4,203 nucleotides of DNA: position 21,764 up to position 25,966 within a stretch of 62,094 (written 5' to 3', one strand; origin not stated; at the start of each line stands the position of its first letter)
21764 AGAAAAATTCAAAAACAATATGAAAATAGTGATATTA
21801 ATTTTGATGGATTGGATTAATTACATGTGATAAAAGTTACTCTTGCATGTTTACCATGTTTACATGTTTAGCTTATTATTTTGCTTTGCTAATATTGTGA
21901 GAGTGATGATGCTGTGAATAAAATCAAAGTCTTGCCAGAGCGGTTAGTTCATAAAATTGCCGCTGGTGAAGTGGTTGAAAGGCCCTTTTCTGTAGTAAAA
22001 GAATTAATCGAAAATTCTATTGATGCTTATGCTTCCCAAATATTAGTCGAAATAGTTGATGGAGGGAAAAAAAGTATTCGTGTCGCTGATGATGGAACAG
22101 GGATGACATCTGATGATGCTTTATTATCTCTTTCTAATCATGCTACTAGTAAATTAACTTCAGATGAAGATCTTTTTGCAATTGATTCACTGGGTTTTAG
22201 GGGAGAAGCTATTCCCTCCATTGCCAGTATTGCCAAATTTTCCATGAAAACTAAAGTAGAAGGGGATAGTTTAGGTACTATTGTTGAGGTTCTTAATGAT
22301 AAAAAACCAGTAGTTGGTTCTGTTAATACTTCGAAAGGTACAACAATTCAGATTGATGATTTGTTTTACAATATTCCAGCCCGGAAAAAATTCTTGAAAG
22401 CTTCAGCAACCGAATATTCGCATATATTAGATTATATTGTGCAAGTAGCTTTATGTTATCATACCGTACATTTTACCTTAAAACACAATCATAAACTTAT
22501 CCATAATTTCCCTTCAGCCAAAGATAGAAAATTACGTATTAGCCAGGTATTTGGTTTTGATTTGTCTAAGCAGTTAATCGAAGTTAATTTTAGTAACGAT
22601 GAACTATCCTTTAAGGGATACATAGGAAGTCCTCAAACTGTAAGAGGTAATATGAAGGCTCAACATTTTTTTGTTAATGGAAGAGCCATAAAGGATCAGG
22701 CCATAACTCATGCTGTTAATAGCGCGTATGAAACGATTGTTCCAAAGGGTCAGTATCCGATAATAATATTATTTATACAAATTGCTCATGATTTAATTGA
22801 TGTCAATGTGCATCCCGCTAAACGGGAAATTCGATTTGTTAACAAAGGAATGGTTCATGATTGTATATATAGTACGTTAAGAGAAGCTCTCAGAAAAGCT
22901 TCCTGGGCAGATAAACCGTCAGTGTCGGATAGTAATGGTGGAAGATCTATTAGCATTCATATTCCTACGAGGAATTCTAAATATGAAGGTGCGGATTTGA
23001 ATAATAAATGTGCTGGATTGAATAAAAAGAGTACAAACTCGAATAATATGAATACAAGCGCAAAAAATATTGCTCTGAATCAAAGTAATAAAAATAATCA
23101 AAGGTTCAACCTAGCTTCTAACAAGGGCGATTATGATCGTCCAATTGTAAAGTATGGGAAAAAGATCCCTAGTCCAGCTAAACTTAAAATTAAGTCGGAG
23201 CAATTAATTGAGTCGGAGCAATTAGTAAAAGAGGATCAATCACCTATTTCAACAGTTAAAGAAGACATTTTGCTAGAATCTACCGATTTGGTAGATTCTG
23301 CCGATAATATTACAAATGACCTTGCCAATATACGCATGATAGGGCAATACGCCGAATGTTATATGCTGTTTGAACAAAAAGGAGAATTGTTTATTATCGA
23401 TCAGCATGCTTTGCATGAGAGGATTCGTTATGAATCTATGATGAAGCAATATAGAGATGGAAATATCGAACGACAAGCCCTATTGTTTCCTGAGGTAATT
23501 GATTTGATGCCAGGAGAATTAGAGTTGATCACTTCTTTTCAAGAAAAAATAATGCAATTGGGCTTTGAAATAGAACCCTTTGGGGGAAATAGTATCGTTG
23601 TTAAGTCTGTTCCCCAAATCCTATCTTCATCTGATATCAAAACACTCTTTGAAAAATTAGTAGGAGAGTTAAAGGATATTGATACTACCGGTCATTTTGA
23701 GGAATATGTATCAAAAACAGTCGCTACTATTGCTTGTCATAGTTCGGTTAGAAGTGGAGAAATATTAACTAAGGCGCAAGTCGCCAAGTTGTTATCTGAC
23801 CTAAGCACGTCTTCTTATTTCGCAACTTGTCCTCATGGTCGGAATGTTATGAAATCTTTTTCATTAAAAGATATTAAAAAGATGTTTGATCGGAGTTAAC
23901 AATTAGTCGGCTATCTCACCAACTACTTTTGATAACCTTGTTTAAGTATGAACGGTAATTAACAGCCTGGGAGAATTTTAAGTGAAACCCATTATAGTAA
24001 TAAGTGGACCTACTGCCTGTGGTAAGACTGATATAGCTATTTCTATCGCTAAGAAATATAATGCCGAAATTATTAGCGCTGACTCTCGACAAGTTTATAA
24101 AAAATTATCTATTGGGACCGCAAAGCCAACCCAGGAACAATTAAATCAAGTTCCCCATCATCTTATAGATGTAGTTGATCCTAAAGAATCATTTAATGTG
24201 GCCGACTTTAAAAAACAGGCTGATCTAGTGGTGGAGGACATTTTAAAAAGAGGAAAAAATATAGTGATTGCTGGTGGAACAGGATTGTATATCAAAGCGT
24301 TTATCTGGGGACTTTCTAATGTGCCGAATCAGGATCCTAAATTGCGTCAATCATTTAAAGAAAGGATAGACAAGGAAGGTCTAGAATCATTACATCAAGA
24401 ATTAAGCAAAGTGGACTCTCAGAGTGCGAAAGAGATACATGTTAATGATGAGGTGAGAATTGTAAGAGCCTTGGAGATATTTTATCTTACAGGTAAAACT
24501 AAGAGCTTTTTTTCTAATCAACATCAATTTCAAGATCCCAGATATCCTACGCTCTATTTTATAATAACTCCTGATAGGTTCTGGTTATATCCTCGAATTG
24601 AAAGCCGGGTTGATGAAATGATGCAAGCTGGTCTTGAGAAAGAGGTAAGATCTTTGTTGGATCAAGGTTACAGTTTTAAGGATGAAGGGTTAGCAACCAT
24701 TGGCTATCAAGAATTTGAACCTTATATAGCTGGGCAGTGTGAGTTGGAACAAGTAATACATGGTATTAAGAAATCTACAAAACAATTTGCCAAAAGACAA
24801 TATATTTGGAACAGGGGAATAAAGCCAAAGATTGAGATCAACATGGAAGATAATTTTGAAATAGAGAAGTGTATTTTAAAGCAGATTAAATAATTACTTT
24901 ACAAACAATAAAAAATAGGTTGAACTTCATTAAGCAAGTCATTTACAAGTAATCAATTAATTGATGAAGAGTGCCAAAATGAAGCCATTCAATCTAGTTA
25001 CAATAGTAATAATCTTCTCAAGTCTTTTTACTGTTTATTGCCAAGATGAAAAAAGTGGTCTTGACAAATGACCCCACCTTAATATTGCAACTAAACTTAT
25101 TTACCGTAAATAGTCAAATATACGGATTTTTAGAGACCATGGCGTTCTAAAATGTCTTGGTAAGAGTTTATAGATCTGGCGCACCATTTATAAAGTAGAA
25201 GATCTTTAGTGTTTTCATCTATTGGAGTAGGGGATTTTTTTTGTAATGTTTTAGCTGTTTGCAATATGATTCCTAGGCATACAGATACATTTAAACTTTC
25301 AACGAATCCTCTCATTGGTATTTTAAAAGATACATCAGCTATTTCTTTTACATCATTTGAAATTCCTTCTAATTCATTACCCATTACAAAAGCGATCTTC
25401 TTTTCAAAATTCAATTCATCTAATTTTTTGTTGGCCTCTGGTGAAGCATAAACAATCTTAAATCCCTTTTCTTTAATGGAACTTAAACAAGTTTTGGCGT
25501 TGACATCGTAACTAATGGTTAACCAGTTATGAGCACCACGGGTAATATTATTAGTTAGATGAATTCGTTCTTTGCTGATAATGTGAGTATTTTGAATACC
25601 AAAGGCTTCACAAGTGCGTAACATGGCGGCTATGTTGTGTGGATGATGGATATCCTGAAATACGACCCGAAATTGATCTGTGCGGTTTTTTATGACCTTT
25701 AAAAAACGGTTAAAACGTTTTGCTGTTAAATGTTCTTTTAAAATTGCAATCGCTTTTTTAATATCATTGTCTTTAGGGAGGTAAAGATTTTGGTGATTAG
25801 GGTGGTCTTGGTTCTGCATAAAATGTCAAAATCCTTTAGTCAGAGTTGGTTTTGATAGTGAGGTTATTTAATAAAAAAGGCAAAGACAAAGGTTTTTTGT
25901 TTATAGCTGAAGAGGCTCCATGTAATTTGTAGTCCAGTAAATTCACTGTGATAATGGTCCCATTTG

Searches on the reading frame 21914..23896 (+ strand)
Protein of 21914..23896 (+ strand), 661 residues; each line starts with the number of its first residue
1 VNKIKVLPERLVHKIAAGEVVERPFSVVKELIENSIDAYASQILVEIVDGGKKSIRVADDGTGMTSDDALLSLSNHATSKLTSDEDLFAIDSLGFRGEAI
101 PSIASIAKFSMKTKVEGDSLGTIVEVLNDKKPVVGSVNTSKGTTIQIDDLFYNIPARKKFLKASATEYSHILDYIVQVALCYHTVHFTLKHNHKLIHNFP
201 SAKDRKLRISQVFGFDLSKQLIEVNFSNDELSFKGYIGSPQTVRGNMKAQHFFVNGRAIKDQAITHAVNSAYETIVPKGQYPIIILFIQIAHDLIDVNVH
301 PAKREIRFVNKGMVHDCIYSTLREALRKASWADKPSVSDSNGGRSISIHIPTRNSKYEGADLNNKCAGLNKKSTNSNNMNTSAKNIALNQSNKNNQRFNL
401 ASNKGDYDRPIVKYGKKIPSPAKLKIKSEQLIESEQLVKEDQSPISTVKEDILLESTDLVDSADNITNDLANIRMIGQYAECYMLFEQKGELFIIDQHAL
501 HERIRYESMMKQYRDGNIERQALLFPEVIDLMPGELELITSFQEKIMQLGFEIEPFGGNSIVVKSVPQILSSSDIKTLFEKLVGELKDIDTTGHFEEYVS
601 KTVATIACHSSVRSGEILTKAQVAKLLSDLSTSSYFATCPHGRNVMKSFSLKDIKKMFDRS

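Call 16: search_protein_families(library=pfam, proteins=[window:21914-23896:+], max_evalue=0.00001)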
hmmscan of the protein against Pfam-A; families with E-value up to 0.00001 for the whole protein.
window:21914-23896:+ (661 aa): 4 families
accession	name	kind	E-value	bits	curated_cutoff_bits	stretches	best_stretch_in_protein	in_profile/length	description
PF08676.16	MutL_C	-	8.1e-41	139.5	25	1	476-616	1-140/142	MutL C terminal dimerisation domain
PF01119.25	DNA_mis_repair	-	2.7e-37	127.5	26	1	209-326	1-118/119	DNA mismatch repair protein, C-terminal domain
PF13589.12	HATPase_c_3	-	2.4e-10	41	25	1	25-118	4-97/137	Histidine kinase-, DNA gyrase B-, and HSP90-like ATPase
PF02518.31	HATPase_c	-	4.2e-06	27.6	26.4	0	22-70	4-55/111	Histidine kinase-, DNA gyrase B-, and HSP90-like ATPase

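Call 86: find_homologous_proteins(query=window:21914-23896:+, max_evalue=1e-30)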
Query window:21914-23896:+ (661 aa): 8000 proteins with E <= 1e-30 among 8000 candidates; the best 120 are listed.
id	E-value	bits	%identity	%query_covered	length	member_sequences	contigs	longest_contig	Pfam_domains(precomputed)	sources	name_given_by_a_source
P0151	0.0e+0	1461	100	100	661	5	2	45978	PF01119.26,PF08676.17,PF02518.32,PF13589.13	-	-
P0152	8.4e-200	684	49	100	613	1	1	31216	PF01119.26,PF08676.17,PF02518.32,PF13589.13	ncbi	-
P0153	5.8e-194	664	47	100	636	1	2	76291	PF01119.26,PF08676.17,PF02518.32,PF13589.13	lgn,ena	-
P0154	4.5e-130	453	36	100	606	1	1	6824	PF01119.26,PF08676.17,PF02518.32,PF13589.13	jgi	jgi:DNA mismatch repair protein MutL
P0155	7.1e-129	449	44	53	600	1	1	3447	PF01119.26,PF08676.17,PF02518.32,PF13589.13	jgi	-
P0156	7.7e-127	443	36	100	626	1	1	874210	PF01119.26,PF08676.17,PF02518.32,PF13589.13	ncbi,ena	-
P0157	9.1e-127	442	38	100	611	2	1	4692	PF01119.26,PF08676.17,PF02518.32,PF13589.13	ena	-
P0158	1.6e-126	442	35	100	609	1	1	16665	PF01119.26,PF08676.17,PF02518.32,PF13589.13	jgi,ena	-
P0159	1.8e-126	441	36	100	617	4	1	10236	PF01119.26,PF08676.17,PF02518.32,PF13589.13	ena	-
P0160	2.5e-126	441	43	53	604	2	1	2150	PF01119.26,PF08676.17,PF02518.32,PF13589.13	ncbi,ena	-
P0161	6.2e-126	440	46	51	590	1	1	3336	PF01119.26,PF08676.17,PF02518.32,PF13589.13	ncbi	ncbi:MAG: DNA mismatch repair endonuclease MutL [Thermodesulfobacteriota bacterium]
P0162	8.1e-126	439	34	100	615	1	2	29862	PF01119.26,PF08676.17,PF13589.13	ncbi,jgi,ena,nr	ncbi:MAG TPA: DNA mismatch repair endonuclease MutL [bacterium]|nr:DNA mismatch repair endonuclease 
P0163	9.9e-126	439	47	49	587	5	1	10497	PF01119.26,PF08676.17,PF02518.32,PF13589.13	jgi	jgi:DNA mismatch repair protein MutL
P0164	2.5e-125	438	35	100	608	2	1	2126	PF01119.26,PF08676.17,PF02518.32,PF13589.13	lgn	-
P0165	1.3e-124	435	44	50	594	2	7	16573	PF01119.26,PF08676.17,PF02518.32,PF13589.13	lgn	-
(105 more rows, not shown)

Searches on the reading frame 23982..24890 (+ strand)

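Call 69: search_protein_families(library=pfam, proteins=[window:23982-24890:+], max_evalue=0.00001)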
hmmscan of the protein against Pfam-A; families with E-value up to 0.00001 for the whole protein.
window:23982-24890:+ (303 aa): 2 families
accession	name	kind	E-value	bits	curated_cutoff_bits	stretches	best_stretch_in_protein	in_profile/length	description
PF01715.23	IPPT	-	7e-85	285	23.6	1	37-278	1-241/243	IPP transferase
PF01745.22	IPT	-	2.8e-10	40.5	20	1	4-63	3-62/233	Isopentenyl transferase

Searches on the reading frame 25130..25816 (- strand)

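Call 70: search_protein_families(library=pfam, proteins=[window:25130-25816:-], max_evalue=0.00001)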
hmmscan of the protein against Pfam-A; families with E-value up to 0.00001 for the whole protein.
window:25130-25816:- (228 aa): 1 family
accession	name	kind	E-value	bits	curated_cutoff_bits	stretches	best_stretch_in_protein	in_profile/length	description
PF00588.24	SpoU_methylase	-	7.9e-34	117.2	29.7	1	49-185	2-141/142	SpoU rRNA Methylase family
